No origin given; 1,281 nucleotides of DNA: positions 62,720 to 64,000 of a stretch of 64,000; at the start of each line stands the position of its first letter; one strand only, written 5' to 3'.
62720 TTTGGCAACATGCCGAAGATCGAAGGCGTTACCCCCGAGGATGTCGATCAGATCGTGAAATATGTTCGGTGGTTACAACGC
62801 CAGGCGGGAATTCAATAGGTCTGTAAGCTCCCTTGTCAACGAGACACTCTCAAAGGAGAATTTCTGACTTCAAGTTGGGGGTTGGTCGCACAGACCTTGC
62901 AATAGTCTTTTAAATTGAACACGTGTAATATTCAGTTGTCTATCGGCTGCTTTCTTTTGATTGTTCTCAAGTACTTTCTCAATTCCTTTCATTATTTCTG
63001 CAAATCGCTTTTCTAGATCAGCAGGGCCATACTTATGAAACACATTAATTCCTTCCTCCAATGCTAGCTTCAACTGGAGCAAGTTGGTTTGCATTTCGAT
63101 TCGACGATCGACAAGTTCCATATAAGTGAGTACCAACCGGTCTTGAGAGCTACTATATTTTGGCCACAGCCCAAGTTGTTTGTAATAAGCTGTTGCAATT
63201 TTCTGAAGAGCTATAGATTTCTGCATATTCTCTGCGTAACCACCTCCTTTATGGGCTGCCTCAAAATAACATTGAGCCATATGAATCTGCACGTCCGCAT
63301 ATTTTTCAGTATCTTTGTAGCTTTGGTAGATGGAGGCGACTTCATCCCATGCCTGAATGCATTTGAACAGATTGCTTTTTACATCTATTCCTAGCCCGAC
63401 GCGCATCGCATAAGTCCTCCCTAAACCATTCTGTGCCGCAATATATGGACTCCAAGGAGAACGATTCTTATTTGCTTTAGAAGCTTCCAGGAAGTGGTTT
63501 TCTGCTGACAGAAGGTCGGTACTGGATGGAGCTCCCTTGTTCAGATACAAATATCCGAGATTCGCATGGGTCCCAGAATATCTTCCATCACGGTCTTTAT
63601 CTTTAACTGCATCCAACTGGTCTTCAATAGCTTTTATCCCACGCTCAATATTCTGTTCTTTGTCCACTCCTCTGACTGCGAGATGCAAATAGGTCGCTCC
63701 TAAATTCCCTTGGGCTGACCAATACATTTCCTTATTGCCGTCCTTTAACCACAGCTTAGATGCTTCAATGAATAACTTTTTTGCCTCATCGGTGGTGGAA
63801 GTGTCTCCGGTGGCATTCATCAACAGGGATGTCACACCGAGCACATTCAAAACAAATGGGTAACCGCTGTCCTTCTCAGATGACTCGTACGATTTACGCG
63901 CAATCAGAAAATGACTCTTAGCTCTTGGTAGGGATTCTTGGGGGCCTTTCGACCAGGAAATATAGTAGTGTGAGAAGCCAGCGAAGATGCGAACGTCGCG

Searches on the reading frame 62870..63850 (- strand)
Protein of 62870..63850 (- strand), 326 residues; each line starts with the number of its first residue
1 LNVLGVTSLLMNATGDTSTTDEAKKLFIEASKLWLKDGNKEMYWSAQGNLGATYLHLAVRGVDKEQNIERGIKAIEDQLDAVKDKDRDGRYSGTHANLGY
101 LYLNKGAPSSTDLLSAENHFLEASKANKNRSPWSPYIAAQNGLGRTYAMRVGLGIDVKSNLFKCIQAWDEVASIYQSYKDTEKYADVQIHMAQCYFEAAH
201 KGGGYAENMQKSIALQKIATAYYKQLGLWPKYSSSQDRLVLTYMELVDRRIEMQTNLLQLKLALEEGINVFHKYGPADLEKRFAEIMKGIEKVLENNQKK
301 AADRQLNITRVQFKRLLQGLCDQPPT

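Call 15: search_protein_families(library=pfam, proteins=[window:62870-63850:-], max_evalue=0.01)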
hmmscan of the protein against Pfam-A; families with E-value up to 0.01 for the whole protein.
window:62870-63850:- (326 aa): 1 family
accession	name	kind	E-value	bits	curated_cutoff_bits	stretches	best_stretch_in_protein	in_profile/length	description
PF22625.2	ECR1_N_2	-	0.0057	16.9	27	0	127-165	13-48/51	Exosome RNA binding protein RRP4 N-terminal domain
